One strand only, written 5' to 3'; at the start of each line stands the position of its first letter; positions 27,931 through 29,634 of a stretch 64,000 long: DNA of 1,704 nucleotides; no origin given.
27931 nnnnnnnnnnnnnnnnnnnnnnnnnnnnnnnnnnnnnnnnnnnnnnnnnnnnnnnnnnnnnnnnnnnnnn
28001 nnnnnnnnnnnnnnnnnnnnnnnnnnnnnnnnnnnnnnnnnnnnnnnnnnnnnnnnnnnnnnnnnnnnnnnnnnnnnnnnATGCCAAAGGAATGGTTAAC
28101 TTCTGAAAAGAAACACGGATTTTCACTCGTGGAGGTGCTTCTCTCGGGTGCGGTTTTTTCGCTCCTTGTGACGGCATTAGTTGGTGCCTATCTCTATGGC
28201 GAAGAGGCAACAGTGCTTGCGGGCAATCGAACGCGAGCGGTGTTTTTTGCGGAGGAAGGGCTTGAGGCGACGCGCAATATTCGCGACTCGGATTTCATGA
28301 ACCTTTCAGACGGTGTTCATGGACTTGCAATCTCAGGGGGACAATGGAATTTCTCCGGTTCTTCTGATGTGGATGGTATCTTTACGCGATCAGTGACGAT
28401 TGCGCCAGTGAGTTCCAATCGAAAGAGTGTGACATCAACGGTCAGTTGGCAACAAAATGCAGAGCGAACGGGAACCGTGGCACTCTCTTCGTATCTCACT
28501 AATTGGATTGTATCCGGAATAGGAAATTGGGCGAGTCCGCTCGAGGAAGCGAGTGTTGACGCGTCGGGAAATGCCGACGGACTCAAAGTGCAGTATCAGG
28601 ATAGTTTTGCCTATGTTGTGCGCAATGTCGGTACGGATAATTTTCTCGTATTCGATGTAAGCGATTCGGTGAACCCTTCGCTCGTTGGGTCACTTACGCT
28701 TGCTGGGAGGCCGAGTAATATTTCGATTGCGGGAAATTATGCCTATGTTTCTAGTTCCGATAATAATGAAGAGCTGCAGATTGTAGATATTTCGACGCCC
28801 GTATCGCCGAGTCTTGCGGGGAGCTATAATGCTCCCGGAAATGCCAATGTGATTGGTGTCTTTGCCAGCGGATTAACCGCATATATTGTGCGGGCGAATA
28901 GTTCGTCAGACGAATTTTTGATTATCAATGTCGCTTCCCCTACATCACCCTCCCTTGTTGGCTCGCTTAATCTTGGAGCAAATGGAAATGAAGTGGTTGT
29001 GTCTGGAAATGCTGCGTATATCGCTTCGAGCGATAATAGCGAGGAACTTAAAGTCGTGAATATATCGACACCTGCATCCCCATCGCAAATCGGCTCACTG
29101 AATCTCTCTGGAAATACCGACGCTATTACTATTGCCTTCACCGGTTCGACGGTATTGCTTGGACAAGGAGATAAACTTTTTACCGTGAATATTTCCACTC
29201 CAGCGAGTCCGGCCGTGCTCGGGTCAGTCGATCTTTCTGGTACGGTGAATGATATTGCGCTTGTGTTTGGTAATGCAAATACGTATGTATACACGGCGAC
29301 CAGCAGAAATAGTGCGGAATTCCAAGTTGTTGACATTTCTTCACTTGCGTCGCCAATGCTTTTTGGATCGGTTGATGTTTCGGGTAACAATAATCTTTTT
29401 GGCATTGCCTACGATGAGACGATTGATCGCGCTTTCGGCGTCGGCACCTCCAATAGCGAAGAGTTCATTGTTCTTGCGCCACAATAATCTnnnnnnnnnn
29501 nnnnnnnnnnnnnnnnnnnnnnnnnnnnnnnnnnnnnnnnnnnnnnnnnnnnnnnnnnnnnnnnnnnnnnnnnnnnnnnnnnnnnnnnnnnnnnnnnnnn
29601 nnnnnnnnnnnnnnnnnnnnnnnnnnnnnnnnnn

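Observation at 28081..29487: Prepilin-type protein carrying tandem LVIVD-like beta-propeller repeats: candidate pilus-tip adhesin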

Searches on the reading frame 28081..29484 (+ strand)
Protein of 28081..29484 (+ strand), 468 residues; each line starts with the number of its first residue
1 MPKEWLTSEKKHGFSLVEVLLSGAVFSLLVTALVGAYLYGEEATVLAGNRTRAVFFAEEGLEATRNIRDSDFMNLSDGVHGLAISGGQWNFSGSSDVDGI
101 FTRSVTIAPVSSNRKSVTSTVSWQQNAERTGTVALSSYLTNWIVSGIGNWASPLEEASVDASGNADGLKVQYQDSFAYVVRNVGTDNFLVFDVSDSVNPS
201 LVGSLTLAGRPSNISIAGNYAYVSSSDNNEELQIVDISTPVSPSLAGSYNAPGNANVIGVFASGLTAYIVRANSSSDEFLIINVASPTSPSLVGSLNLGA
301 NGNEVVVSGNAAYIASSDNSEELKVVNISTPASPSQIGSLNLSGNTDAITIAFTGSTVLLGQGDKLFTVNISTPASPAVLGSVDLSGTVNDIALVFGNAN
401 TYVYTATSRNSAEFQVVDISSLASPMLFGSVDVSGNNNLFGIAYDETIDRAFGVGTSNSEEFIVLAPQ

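Call 4: search_protein_families(library=pfam, proteins=[window:28081-29484:+], max_evalue=1)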
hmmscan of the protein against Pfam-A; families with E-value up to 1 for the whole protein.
window:28081-29484:+ (468 aa): 4 families
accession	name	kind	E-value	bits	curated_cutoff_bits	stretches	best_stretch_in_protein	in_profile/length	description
PF08309.17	LVIVD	-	4.6e-25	87.1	20.2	3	209-250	2-41/42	LVIVD repeat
PF09826.15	Beta_propel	-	1.9e-08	34.1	22.4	1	178-321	89-221/495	Beta propeller domain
PF07963.17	N_methyl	-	0.0032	17.4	21.2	1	10-33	3-26/27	Prokaryotic N-terminal methylation motif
PF05694.17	SBP56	-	0.025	13.8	34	0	169-212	310-352/453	56kDa selenium binding protein (SBP56)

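Call 5: search_protein_families(library=ncbifam, proteins=[window:28081-29484:+], max_evalue=1)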
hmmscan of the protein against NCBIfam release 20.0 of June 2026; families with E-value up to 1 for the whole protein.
window:28081-29484:+ (468 aa): 6 families
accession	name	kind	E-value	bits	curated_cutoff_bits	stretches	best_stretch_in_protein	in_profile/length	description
TIGR04312.1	choice_anch_B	subfamily_domain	4.4e-13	49.2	100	2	186-342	53-226/364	choice-of-anchor B family protein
NF041013.1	T4P_ComGE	equivalog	0.011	15.8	49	1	10-38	2-30/83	competence type IV pilus minor pilin ComGE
NF007660.0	PRK10332.1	equivalog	0.015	15.8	86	1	9-37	6-34/107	prepilin-type N-terminal cleavage/methylation domain-containing protein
TIGR02532.1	IV_pilin_GFxxxE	domain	0.027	14.3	16.3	1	12-33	2-23/24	prepilin-type N-terminal cleavage/methylation domain-containing protein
NF047828.1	T3SSXpsI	equivalog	0.07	13.2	150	1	12-63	2-53/132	type II secretion system protein XpsI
TIGR01707.1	gspI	equivalog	0.13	12.8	44.35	1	13-63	1-51/101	type II secretion system minor pseudopilin GspI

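Call 6: find_homologous_proteins(query=window:28081-29484:+)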
Query window:28081-29484:+ (468 aa): 798 proteins with E <= 0.001 among 8000 candidates; the best 120 are listed.
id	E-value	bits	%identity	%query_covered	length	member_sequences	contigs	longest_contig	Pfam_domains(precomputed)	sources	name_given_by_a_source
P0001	3.9e-291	983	100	100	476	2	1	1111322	PF09826.16,PF08309.18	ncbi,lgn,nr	ncbi:MAG: hypothetical protein IPJ67_00665 [Candidatus Moraniibacteriota bacterium]|nr:MAG: hypothet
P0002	7.6e-247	837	85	100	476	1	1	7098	PF08309.18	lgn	-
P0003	2.8e-175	602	63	98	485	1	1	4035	PF09826.16,PF08309.18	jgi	jgi:prepilin-type N-terminal cleavage/methylation domain-containing protein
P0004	6.8e-173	594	59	100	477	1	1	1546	PF08309.18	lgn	-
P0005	1.1e-172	593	60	100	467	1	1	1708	PF08309.18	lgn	-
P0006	1.6e-171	589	60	98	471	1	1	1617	PF08309.18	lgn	-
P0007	2.3e-171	589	60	100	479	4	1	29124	PF22494.4,PF08309.18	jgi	-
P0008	8.7e-171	587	59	100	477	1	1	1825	PF08309.18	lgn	-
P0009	8.8e-170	583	60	100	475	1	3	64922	PF08309.18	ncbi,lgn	-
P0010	1.3e-169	583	59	100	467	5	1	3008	PF08309.18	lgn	-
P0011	2.1e-169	582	58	100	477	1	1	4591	PF08309.18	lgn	-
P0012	2.9e-169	582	60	99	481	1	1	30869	PF22494.4,PF08309.18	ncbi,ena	-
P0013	2.4e-168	579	41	99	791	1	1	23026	PF24805.2,PF08309.18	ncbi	-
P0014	8.8e-166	570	57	99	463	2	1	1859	PF08309.18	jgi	-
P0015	9.6e-166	570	60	98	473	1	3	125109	PF08309.18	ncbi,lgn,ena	-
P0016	5.6e-165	568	57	100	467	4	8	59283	PF22494.4,PF08309.18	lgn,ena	-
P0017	2.3e-164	566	57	100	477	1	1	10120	PF09826.16,PF08309.18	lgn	-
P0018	1.3e-163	563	59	97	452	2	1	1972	PF08309.18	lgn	-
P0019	3.1e-163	562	58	98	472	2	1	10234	PF09826.16,PF08309.18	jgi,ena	-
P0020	3.9e-163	562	56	100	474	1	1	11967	PF08309.18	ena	-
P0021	4.6e-163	561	58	100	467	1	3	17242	PF09826.16,PF08309.18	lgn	-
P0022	1.3e-162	560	58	98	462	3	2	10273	PF08309.18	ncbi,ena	-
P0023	2.9e-162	559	58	100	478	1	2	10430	PF08309.18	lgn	-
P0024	3.6e-162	558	56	100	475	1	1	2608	PF09826.16,PF08309.18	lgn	-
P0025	4.7e-162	558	56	100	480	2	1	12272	PF09826.16,PF08309.18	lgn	-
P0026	2.6e-161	556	56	100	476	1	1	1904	PF08309.18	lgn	-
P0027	1.8e-160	553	57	98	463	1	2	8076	PF08309.18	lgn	-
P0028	1.8e-160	553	57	100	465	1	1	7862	PF08309.18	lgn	-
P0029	2.6e-160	552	57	100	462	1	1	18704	PF09826.16,PF08309.18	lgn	-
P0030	7.3e-160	551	57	100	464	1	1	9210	PF09826.16,PF08309.18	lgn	-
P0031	8.0e-160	551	55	98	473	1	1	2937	PF22494.4,PF08309.18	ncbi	-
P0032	2.8e-159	549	56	98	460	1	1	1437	PF08309.18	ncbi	ncbi:MAG: prepilin-type N-terminal cleavage/methylation domain-containing protein, partial [Patescib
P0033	1.2e-158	547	57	98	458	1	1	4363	PF22494.4,PF08309.18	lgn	-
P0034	2.6e-158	546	57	100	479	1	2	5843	PF08309.18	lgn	-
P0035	7.1e-158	544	56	100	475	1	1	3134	PF09826.16,PF08309.18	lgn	-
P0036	2.0e-157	543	55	98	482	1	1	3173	PF08309.18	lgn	-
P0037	2.2e-157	543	54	100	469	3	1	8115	PF22494.4,PF08309.18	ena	-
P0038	2.2e-157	543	57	97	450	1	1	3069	PF09826.16,PF08309.18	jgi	jgi:hypothetical protein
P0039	2.3e-157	543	55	98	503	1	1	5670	PF22494.4,PF09826.16,PF08309.18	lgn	-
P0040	3.1e-157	542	56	100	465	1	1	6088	PF09826.16,PF08309.18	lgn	-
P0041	4.4e-157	542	57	99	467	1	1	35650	PF08309.18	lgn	-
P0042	5.1e-157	541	55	98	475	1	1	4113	PF09826.16,PF08309.18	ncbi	-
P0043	5.2e-157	541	55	98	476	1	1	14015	PF08309.18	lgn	-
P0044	8.0e-157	541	54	100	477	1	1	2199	PF08309.18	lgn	-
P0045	1.9e-155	536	56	98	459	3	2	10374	PF22494.4,PF07963.18,PF08309.18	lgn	-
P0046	2.3e-155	536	56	100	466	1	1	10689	PF09826.16,PF08309.18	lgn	-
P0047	4.2e-155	535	56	97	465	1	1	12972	PF22494.4,PF08309.18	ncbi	-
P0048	4.4e-155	535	56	100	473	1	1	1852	PF09826.16,PF08309.18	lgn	-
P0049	5.2e-155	535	55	100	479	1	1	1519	PF08309.18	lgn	-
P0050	1.1e-154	534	57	99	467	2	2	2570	PF08309.18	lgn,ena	-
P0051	1.8e-154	533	55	100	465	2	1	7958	PF22494.4,PF08309.18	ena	-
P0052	1.5e-153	530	53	100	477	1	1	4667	PF09826.16,PF08309.18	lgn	-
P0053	5.0e-153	528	54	100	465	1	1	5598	PF08309.18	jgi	jgi:Tfp pilus assembly protein PilV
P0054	2.4e-152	526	54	100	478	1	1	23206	PF07963.18,PF09826.16,PF08309.18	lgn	-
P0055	2.9e-152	526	55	98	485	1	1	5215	PF09826.16,PF08309.18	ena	-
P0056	3.8e-152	525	53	100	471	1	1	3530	PF22494.4,PF09826.16,PF08309.18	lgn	-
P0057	6.3e-152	525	56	97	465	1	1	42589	PF22494.4,PF09826.16,PF08309.18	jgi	-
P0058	1.2e-151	524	56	98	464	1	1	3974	PF08309.18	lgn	-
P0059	1.3e-151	524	53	99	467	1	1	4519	PF09826.16,PF08309.18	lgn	-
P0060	2.8e-151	523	55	100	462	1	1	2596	PF22494.4,PF08309.18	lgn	-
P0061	4.5e-151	522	52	100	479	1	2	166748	PF08309.18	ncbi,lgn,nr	ncbi:MAG: hypothetical protein M3Q34_02840 [bacterium]|nr:hypothetical protein [bacterium]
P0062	9.1e-151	521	56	98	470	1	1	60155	PF22494.4,PF07963.18,PF09826.16,PF08309.18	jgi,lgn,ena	-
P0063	1.2e-150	520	53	99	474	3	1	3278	PF08309.18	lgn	-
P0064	1.5e-150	520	55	98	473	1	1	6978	PF09826.16,PF08309.18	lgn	-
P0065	1.7e-150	520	54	100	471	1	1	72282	PF08309.18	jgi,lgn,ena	-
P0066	2.2e-150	520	54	100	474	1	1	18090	PF09826.16,PF08309.18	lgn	-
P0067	2.9e-150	519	55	99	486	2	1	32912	PF09826.16,PF08309.18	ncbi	-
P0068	3.1e-150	519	53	100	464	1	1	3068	PF22494.4,PF08309.18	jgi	jgi:hypothetical protein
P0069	4.6e-150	518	55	99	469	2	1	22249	PF09826.16,PF08309.18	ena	-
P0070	7.3e-150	518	56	98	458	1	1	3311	PF09826.16,PF08309.18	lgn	-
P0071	7.5e-150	518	56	97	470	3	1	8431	PF08309.18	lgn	-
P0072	1.2e-149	517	54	100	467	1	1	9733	PF09826.16,PF08309.18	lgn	-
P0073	1.7e-149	517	53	100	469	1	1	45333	PF09826.16,PF08309.18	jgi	-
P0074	2.1e-149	516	52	100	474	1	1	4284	PF09826.16,PF08309.18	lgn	-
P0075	6.4e-149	515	56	97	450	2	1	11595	PF22494.4,PF09826.16,PF08309.18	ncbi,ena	-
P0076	1.1e-148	514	52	100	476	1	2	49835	PF08309.18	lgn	-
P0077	2.3e-148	513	54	100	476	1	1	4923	PF09826.16,PF08309.18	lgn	-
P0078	2.8e-148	513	56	97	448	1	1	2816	PF09826.16,PF08309.18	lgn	-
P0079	6.2e-148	511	52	100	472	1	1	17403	PF22494.4,PF09826.16,PF08309.18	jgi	jgi:hypothetical protein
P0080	8.0e-148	511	52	100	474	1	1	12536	PF08309.18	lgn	-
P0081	8.6e-148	511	55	99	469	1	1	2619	PF09826.16,PF08309.18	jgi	jgi:Tfp pilus assembly protein PilV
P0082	8.6e-148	511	56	98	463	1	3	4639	PF09826.16,PF08309.18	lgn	-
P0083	2.3e-147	510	53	98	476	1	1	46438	PF22494.4,PF09826.16,PF08309.18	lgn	-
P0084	4.5e-147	509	53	100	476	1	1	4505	PF09826.16,PF08309.18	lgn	-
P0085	7.7e-147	508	55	97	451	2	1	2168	PF09826.16,PF08309.18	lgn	-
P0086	1.1e-146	507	38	99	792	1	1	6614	PF25171.2,PF09826.16,PF08309.18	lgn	-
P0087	1.2e-146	507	52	100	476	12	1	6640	PF22494.4,PF08309.18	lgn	-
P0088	1.4e-146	507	53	99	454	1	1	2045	PF08309.18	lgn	-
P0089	1.6e-146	507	54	97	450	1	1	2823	PF09826.16,PF08309.18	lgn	-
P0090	1.2e-145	504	54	97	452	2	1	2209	PF08309.18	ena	-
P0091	1.3e-145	504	54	98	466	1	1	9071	PF07963.18,PF09826.16,PF08309.18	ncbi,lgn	-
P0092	1.4e-145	504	54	98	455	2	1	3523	PF22494.4,PF07963.18,PF09826.16,PF08309.18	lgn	-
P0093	2.0e-145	503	53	98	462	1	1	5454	PF22494.4,PF09826.16,PF08309.18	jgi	jgi:hypothetical protein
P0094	3.2e-145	503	54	100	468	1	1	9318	PF09826.16,PF08309.18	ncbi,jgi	ncbi:MAG: hypothetical protein RIQ54_288 [Candidatus Parcubacteria bacterium]|jgi:hypothetical prote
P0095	2.2e-144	500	52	100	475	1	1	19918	PF08309.18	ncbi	-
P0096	5.0e-144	499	53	100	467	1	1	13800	PF09826.16,PF08309.18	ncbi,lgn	-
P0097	6.9e-144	498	54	98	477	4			PF07963.18,PF09826.16,PF08309.18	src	-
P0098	1.4e-143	497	53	97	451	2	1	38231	PF08309.18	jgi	-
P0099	2.6e-143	496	54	97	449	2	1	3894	PF08309.18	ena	-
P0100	3.3e-143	496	51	100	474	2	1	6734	PF09826.16,PF08309.18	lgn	-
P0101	3.4e-143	496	53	99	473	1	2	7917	PF22494.4,PF08309.18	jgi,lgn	-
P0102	3.6e-143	496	54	98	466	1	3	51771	PF08309.18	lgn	-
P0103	3.8e-143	496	54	97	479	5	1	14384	PF08309.18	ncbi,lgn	-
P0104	8.2e-143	495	51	100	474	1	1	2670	PF08309.18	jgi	jgi:prepilin-type N-terminal cleavage/methylation domain-containing protein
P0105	1.8e-142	493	53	97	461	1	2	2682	PF22494.4,PF08309.18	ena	-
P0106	2.7e-142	493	53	100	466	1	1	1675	PF09826.16,PF08309.18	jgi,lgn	jgi:Tfp pilus assembly protein PilV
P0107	3.2e-142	493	51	97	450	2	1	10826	PF22494.4,PF08309.18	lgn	-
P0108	1.2e-141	491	51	99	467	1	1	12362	PF08309.18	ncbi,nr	ncbi:hypothetical protein HY844_00180 [Candidatus Berkelbacteria bacterium]|nr:hypothetical protein 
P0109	1.2e-141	491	52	97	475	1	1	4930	PF22494.4,PF08309.18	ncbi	-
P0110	1.4e-141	491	52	98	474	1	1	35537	PF22494.4,PF09826.16,PF08309.18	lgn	-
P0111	1.6e-141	490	53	98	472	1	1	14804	PF09826.16,PF08309.18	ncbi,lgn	-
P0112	3.2e-141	489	51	99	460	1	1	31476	PF09826.16,PF08309.18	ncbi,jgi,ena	ncbi:MAG: prepilin-type N-terminal cleavage/methylation domain-containing protein [Candidatus Gracil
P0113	3.8e-141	489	54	100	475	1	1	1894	PF22494.4,PF08309.18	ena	-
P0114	4.3e-141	489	52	98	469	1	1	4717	PF09826.16,PF08309.18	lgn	-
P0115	5.5e-141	489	52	100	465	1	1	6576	PF22494.4,PF07963.18,PF09826.16,PF08309.18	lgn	-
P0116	1.6e-140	487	52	100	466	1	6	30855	PF09826.16,PF08309.18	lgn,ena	-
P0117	4.7e-140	486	51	100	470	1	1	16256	PF08309.18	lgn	-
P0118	5.5e-140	485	53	100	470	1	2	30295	PF08309.18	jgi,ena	-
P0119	8.6e-140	485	51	100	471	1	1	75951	PF08309.18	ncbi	ncbi:MAG: hypothetical protein AB1333_02750 [Patescibacteria group bacterium]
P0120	2.0e-139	483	52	99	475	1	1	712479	PF09826.16,PF08309.18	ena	-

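Call 16: find_related_loci(query=A1, collection=genome_contigs, flank=8000)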
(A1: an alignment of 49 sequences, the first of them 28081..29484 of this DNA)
Query A1 (468 aa) in genome_contigs; peptide patterns used: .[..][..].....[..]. (x = any residue, [..] = any of these).
309 stretches matched a pattern; 230 encode a relative of the query (tblastn E <= 1e-3); the best 80 are kept; 80 distinct loci.
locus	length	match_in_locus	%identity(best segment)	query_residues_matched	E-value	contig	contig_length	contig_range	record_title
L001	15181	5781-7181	60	1-468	0e+0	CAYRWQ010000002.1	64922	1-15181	MAG TPA_asm: uncultured Bdellovibrionales bacterium isolate binchicken_co128_176 genome assembly, contig: NODE_250_lengt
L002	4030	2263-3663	59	1-468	0e+0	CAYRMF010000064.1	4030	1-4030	MAG TPA_asm: uncultured Candidatus Saccharibacteria bacterium isolate SRP286056_co1_556 genome assembly, contig: NODE_34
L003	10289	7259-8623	60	12-468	3e-178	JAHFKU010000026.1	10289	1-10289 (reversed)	MAG: Candidatus Staskawiczbacteria bacterium isolate nzgw417 NODE_1714_length_10290_cov_4.567509, whole genome shotgun s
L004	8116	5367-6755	58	6-468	5e-174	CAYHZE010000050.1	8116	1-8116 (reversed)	MAG TPA_asm: uncultured Candidatus Saccharibacteria bacterium isolate ERP119705_co17_184 genome assembly, contig: NODE_1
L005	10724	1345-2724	55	9-468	8e-168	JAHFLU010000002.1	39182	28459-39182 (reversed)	MAG: bacterium isolate nzgw440 NODE_544_length_39183_cov_5.184348, whole genome shotgun sequence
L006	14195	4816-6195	55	3-467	3e-162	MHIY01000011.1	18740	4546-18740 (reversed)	MAG: Candidatus Colwellbacteria bacterium RIFCSPLOWO2_01_FULL_48_10 rifcsplowo2_01_scaffold_21792, whole genome shotgun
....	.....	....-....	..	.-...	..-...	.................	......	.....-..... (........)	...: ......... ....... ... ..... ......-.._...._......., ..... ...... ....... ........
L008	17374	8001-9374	56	10-467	3e-161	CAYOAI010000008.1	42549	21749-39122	MAG TPA_asm: uncultured Gammaproteobacteria bacterium isolate SRP342105_co3_12 genome assembly, contig: NODE_560_length_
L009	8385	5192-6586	55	1-468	2e-156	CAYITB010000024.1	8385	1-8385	MAG TPA_asm: uncultured Candidatus Saccharibacteria bacterium isolate ERP119705_co3_790 genome assembly, contig: NODE_10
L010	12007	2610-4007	53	1-467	4e-155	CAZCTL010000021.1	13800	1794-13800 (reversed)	MAG TPA_asm: uncultured Candidatus Saccharibacteria bacterium isolate binchicken_co105_148 genome assembly, contig: NODE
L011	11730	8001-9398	52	3-468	5e-155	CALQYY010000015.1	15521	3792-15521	MAG: Candidatus Magasanikbacteria bacterium isolate MiH-14oct19-207 genome assembly, contig: MiH-14oct19-C7812, whole ge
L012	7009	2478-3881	54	1-467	3e-151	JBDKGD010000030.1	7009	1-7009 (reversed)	MAG: Candidatus Parcubacteria bacterium isolate farmington_2019_sw_WHONDRS-S19S_0053_B_bin.5 scaffold_1691221, whole gen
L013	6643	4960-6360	54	1-468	2e-149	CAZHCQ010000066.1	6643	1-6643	MAG TPA_asm: uncultured Gammaproteobacteria bacterium isolate binchicken_co203_505 genome assembly, contig: k141_2717992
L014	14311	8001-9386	51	11-468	1e-148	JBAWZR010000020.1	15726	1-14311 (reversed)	MAG: Candidatus Moraniibacteriota bacterium isolate ELA120 MAG120_20, whole genome shotgun sequence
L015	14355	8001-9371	51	11-468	2e-148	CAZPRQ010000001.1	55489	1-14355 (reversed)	MAG TPA_asm: uncultured Candidatus Saccharibacteria bacterium isolate SRP286056_co1_790 genome assembly, contig: NODE_54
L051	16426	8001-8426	75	1-142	1e-65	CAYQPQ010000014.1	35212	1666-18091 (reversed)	MAG TPA_asm: uncultured Bdellovibrionales bacterium isolate SRP278252_co1_435 genome assembly, contig: NODE_1832_length_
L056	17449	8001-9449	30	8-442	3e-56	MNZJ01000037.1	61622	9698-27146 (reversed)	MAG: Candidatus Peregrinibacteria bacterium CG2_30_44_17 cg2_3.0_scaffold_152_c, whole genome shotgun sequence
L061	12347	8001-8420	64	1-142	6e-52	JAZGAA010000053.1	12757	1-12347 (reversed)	MAG: Candidatus Paceibacterota bacterium isolate SCS1bin.15 SCS1bin.15_53, whole genome shotgun sequence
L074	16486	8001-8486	54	1-156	1e-48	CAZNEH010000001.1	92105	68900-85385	MAG TPA_asm: uncultured Gammaproteobacteria bacterium isolate SRP167671_co2_232 genome assembly, contig: NODE_262_length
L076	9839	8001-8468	51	6-172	3e-48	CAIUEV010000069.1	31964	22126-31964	uncultured bacterium isolate LaPlata-15m-a_bin-654 genome assembly, contig: bin-654:069/148, whole genome shotgun sequen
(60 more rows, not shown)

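Call 22: predict_structure(alignment_id=A1)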
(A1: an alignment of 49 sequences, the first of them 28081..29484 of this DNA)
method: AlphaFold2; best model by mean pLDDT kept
length: 468 residues; sequences in the alignment: 49
mean_pLDDT: 87.9   pTM: 0.70
mean pLDDT of the five models: 87.9, 87.8, 87.3, 86.8, 86.5
residues with pLDDT >= 90: 288; 70-90: 132; 50-70: 35; < 50: 13
segments of 3 or more residues with pLDDT < 50: 1-3, 7-12, 144-146
pLDDT, mean of each block of 10 residues (from residue 1): 44 59 74 64 72 87 76 77 82 87 90 83 83 88 61 91 90 96 92 92 96 97 94 98 97 92 97 92 97 96 96 96 98 98 92 95 97 97 96 85 93 94 94 86 92 87 91
secondary structure, 60 per line:
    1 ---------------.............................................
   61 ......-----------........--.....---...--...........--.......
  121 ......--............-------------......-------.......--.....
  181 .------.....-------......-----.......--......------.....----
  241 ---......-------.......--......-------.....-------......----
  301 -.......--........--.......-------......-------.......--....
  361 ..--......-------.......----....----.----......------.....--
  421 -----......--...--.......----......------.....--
elements in order: H16-66 E78-85 E88-92 E96-98 E101-111 E114-126 E129-140 E154-159 E167-173 E176-181 E188-192 E200-205 E211-217 E220-225 E232-236 E244-249 E257-263 E266-271 E279-283 E291-296 E302-308 E311-318 E321-327 E335-340 E348-354 E357-362 E365-370 E378-384 E389-392 E402-407 E414-418 E426-431 E439-445 E450-455 E462-466

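Call 26: fold_search(model_id=the predicted structure, library=pdb)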
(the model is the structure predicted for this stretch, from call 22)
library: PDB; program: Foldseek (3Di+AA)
matches with E <= 10: 1252; with E <= 0.001: 780
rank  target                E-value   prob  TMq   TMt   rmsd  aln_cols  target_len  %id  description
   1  5hrm_B                1.1e-12  1.00  0.53  0.50   6.4       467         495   13  Crystal structure of phosphotriesterase from Sphingobium sp. TCM1 (released 2016-07-13)
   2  5gva                  3.7e-11  1.00  0.48  0.70   5.7       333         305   14  WD40 domain of human AND-1 (released 2017-04-19)
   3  4a0a_A                1.2e-10  1.00  0.47  0.30  17.6       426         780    9  Structure of hsDDB1-drDDB2 bound to a 16 bp CPD-duplex (pyrimidine at D-1 position) at 3.6 A resolution (CPD 3) (released 2011-11-30)
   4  5ojp_B                1.5e-10  1.00  0.46  0.66   4.5       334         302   14  YCF48 bound to D1 peptide (released 2018-08-08)
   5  9n6z_LT               1.9e-10  1.00  0.49  0.29   6.9       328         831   12  SSU processome maturation and disassembly, State D (released 2025-11-05)
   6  4i79_B                2.1e-10  1.00  0.53  0.77   3.6       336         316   13  Crystal structure of human NUP43 (released 2013-02-27)
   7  7zn7_A                2.7e-10  1.00  0.49  0.31  20.3       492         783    8  Cryo-EM structure of RCMV-E E27 bound to human DDB1 (deltaBPB) and rat STAT2 CCD (released 2022-11-09)
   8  8y6p                  3.0e-10  1.00  0.43  0.18  17.3       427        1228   11  Structure of the auto-inhibited Dark monomer (released 2024-04-10)
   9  9fqr_H8               3.0e-10  1.00  0.44  0.15  16.2       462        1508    9  96-nm repeat of axonemal doublet microtubules from bovine sperm (released 2025-03-26)
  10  9m58_A                3.0e-10  1.00  0.42  0.49  15.6       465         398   12  Cu/Zn-superoxide dismutase from Deinococcus radiodurans (Calcium-free) (released 2025-09-24)
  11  9nr3_A                3.2e-10  1.00  0.48  0.30  18.0       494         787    8  CRBN-DDB1 in complex with GLUL-cN (released 2026-01-07)
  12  4i79_A                4.1e-10  1.00  0.53  0.77   3.5       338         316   12  Crystal structure of human NUP43 (released 2013-02-27)
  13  7lps_G                4.5e-10  1.00  0.38  0.24  22.6       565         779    8  Crystal structure of DDB1-CRBN-ALV1 complex bound to Helios (IKZF2 ZF2) (released 2021-06-02)
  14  9n6v_LT               5.5e-10  1.00  0.50  0.28   6.8       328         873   12  SSU processome maturation and disassembly, State A (released 2025-11-05)
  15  9djt_E                5.8e-10  1.00  0.43  0.27  20.1       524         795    7  Ternary complex structure of Cereblon-DDB1 bound to WIZ(ZF7) and the molecular glue WIZ-5 (released 2024-11-27)
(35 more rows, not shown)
